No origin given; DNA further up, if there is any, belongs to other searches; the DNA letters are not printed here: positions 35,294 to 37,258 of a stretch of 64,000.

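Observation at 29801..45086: Eight-gene tandem array of DUF4091/GH123-like paralogues (five lipoproteins, three cytoplasmic) led by an orphan solute-binding lipoprotein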

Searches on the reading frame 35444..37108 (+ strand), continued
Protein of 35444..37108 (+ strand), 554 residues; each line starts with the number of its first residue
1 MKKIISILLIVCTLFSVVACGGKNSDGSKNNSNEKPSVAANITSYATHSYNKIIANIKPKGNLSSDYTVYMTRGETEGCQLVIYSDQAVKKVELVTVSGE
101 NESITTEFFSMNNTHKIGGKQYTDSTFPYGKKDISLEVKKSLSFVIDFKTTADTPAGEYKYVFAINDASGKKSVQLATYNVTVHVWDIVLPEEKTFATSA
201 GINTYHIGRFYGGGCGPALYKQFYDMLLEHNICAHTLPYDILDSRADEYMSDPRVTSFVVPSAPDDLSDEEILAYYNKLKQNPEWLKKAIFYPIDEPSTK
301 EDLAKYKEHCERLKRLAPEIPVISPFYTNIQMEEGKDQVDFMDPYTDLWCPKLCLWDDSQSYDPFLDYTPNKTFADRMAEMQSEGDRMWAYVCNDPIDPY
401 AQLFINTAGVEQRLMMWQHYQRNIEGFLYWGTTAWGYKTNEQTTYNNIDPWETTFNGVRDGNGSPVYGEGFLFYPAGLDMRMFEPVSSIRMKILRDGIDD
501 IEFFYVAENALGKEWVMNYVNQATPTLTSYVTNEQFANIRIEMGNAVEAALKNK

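Call 36: find_encoding_contigs(protein=P0053, flank=10000, max_places=1)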
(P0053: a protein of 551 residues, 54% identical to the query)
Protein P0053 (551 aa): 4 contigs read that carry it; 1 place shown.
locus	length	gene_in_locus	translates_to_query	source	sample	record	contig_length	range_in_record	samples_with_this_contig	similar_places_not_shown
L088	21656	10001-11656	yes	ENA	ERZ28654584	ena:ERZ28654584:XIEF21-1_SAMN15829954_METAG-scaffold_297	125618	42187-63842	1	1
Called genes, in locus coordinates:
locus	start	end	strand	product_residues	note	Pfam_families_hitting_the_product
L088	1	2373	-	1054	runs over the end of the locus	PF04542:Sigma70_r2, PF04545:Sigma70_r4, PF08281:Sigma70_r4_2, PF21347:DUF3108_like (faint)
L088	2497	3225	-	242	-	PF04263:TPK_catalytic, PF04265:TPK_B1_binding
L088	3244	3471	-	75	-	-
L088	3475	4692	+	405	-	PF05343:Peptidase_M42 (faint), PF01546:Peptidase_M20, PF07687:M20_dimer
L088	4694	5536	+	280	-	PF00149:Metallophos, PF12850:Metallophos_2 (weak)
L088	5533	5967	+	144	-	-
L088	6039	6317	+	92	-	PF12116:SpoIIID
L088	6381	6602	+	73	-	-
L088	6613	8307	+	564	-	PF13320:GH123_cat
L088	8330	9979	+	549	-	PF13320:GH123_cat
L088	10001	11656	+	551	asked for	PF13320:GH123_cat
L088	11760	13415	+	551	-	PF13320:GH123_cat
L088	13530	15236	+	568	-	PF13320:GH123_cat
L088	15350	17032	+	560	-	PF13320:GH123_cat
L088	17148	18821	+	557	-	PF13320:GH123_cat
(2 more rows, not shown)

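Call 49: search_solved_structures(query=A2, max_evalue=0.01, show_alignments=2)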
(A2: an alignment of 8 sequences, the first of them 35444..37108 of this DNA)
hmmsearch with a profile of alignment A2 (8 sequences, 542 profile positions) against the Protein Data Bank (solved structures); distinct sequences matched with E-value up to 0.01: 7.
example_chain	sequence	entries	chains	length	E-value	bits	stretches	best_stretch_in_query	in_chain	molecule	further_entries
8k2h_B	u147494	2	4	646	1.1e-26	96.8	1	176-506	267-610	Oligosaccharide/Monosaccharide-releasing beta-N-acetylhexosaminidase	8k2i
8k2f_A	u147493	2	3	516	5.5e-24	87.8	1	371-538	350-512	Oligosaccharide-releasing beta-N-acetylgalactosaminidase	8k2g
8k2j_A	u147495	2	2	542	6.8e-18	67.7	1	280-497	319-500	Oligosaccharide/Monosaccharide-releasing beta-N-acetylgalactosaminidase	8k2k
8k2l_A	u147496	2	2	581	2.1e-10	43.1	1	382-505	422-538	Monosaccharide-releasing beta-N-acetylgalactosaminidase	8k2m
8p4l_A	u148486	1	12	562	2.1e-08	36.4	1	377-496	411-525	Beta-N-acetylgalactosaminidase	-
8q8h_A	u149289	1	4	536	3.3e-08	35.8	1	377-496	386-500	beta-D-GalNAcase from Niabella aurantiaca DSM 17617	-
8k2n_D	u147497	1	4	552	5.1e-07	31.9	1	382-512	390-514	Monosaccharide-releasing beta-N-acetylgalactosaminidase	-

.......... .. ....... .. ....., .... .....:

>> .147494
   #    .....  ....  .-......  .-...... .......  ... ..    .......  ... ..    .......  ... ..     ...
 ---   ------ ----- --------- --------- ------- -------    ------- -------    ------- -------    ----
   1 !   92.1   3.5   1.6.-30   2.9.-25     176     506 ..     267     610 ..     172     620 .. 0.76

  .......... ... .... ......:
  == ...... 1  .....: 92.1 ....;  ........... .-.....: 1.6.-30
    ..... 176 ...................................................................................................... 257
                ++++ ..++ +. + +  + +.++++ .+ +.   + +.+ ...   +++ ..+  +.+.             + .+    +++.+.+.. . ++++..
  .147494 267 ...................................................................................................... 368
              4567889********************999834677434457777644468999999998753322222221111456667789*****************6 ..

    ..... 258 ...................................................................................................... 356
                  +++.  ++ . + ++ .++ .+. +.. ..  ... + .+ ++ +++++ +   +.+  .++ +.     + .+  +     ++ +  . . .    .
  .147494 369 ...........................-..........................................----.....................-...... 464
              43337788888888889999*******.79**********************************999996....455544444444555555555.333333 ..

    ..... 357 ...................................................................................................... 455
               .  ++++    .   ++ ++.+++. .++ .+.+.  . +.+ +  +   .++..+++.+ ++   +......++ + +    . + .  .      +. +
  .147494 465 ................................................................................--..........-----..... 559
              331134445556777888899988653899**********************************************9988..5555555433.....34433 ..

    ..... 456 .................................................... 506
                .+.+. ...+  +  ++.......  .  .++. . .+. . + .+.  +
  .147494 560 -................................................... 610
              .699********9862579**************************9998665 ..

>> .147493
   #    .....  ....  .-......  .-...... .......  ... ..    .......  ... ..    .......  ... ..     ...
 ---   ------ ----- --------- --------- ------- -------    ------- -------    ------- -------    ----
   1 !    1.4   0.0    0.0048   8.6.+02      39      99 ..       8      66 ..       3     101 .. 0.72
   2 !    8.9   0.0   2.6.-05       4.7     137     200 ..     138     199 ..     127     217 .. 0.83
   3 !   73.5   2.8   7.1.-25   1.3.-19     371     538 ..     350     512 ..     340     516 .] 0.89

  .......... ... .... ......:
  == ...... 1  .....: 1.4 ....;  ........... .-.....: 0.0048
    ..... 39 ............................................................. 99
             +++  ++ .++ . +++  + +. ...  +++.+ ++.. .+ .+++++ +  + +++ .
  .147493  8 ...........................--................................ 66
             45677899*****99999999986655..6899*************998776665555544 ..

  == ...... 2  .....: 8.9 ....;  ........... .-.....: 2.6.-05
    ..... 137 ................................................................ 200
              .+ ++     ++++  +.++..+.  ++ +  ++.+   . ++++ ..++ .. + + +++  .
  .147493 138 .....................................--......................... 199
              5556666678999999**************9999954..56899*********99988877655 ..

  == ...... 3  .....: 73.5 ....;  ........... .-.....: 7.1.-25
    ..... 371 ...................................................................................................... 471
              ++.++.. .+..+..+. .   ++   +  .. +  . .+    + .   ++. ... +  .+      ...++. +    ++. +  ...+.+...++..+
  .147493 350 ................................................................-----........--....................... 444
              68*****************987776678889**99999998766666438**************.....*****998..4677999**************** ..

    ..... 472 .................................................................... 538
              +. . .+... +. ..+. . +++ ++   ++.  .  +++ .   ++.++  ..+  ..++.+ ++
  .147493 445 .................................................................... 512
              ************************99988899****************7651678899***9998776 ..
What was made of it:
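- Closest known: NgaAt. Different: Membership of Group 2 rather than Group 1 is not resolved, because NgaCa scores almost as well (5.5e-24; call 49).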

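Call 71: search_solved_structures(query=window:35444-37108:+, max_evalue=0.001, show_alignments=5)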
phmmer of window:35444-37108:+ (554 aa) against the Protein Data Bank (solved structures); distinct sequences matched with E-value up to 0.001: 5.
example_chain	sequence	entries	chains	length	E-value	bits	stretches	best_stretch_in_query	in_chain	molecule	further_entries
8k2h_B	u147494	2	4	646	4.6e-23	85.3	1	232-521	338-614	Oligosaccharide/Monosaccharide-releasing beta-N-acetylhexosaminidase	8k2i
8k2f_A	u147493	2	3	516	3.6e-09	39.4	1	370-526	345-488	Oligosaccharide-releasing beta-N-acetylgalactosaminidase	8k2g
8k2j_A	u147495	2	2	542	7.2e-09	38.4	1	277-503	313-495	Oligosaccharide/Monosaccharide-releasing beta-N-acetylgalactosaminidase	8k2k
8k2l_A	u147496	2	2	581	1.6e-06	30.7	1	386-522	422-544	Monosaccharide-releasing beta-N-acetylgalactosaminidase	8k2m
8k2n_D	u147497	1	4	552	2.1e-05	27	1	381-521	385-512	Monosaccharide-releasing beta-N-acetylgalactosaminidase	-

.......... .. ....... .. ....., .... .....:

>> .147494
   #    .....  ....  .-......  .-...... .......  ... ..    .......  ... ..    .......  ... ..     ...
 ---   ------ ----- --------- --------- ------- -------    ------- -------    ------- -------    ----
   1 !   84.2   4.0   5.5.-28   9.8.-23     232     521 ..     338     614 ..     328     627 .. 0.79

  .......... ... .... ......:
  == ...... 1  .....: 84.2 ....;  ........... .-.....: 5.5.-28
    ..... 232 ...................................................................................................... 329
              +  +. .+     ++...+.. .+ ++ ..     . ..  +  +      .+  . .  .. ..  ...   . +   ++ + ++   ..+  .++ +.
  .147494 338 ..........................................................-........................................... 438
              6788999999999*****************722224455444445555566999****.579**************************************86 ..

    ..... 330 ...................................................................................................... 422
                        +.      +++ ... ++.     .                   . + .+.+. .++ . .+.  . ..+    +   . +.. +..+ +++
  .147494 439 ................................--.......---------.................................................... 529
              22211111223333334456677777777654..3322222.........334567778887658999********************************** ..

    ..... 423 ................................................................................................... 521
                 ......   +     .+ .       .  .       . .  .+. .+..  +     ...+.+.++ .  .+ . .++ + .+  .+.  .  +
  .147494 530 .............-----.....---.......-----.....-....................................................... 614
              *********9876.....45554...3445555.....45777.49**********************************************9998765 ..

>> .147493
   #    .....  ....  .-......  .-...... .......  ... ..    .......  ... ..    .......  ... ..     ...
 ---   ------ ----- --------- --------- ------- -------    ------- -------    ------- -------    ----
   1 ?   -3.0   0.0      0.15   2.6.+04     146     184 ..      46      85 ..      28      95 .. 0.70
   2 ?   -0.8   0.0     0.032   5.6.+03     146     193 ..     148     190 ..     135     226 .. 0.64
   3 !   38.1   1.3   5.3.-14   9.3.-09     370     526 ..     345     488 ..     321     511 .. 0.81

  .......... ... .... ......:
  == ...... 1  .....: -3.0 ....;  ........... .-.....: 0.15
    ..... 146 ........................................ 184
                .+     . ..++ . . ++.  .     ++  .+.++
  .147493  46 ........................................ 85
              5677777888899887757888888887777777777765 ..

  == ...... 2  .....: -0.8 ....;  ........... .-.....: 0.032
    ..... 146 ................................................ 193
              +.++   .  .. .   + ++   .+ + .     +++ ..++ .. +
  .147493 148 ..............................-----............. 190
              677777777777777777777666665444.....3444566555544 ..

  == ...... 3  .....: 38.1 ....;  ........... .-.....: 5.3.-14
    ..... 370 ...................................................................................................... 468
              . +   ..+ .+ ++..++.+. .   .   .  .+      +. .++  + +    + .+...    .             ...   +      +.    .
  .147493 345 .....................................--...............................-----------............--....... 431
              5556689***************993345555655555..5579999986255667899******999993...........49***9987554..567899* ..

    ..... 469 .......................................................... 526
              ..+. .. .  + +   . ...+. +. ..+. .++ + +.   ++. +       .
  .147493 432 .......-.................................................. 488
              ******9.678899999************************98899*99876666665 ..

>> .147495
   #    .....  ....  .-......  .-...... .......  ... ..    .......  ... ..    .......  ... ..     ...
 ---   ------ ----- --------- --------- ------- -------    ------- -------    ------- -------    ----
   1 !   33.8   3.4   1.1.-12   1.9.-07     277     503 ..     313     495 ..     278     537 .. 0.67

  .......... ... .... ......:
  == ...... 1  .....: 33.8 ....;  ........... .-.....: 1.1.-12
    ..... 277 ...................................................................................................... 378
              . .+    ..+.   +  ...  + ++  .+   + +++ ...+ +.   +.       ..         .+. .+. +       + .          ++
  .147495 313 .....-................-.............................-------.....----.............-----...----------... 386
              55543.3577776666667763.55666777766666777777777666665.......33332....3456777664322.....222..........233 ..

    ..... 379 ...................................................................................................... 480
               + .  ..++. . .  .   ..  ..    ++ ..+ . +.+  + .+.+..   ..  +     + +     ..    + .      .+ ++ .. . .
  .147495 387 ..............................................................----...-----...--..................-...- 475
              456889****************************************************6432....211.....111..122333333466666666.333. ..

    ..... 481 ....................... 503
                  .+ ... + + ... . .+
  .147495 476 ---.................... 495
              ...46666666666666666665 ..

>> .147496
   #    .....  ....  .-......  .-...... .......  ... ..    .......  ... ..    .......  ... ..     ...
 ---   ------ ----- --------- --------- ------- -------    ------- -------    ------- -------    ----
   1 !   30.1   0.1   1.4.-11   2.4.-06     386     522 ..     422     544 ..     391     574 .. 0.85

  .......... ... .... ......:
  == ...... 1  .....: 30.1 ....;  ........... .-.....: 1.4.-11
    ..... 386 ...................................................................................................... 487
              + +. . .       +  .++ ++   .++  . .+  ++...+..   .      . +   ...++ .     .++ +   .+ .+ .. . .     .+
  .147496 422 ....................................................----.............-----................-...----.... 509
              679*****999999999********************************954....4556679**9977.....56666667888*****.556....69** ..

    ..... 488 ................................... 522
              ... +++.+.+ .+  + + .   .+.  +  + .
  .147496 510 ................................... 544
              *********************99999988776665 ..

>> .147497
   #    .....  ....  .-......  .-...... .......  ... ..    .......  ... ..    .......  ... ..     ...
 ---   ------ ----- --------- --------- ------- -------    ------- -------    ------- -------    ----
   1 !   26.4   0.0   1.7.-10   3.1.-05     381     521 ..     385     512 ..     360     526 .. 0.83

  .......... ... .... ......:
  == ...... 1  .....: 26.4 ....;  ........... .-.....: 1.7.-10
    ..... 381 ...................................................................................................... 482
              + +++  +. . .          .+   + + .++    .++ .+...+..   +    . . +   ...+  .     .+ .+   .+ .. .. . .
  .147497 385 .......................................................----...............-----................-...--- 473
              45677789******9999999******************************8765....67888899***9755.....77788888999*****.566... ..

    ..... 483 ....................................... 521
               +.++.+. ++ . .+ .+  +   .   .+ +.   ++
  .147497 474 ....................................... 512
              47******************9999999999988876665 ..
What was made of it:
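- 35444..37108 (+): G4: 554-aa lipoprotein, GH123-like, DE intact. Y391, G426, W430, Y474 and R490 align with NgaLy Y392, G427, W431, Y466 and R478 (call 71).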

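Call 75: search_protein_representatives(alignment_id=A2)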
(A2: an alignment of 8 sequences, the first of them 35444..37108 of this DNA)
Query: 8 sequences, 542 profile positions. Proteins with E-value up to 0.001 (for the whole library): 6024; up to 1e-10: 3210; up to 1e-30: 490. The best 150 are listed.
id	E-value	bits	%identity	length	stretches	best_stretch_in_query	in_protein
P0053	3.3e-220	748.7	-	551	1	1-541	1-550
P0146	5.5e-210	715.0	-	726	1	2-541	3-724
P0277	1.4e-200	684.0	-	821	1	30-539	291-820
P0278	9.5e-185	631.7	-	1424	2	31-541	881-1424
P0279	3.8e-175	600.0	-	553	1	1-541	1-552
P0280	6.2e-172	589.4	-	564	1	2-540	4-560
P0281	3.7e-167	573.6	-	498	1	42-540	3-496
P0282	1.4e-164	565.1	-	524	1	1-541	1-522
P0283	2.5e-162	557.7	-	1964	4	72-537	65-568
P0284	5.9e-161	553.2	-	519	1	1-542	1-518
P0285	8.8e-147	506.4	-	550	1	2-541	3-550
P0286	2.6e-146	504.9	-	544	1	1-542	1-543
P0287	1.1e-141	489.5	-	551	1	3-539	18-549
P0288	3.3e-135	468.2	-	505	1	53-541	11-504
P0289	1.9e-132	459.1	-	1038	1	40-541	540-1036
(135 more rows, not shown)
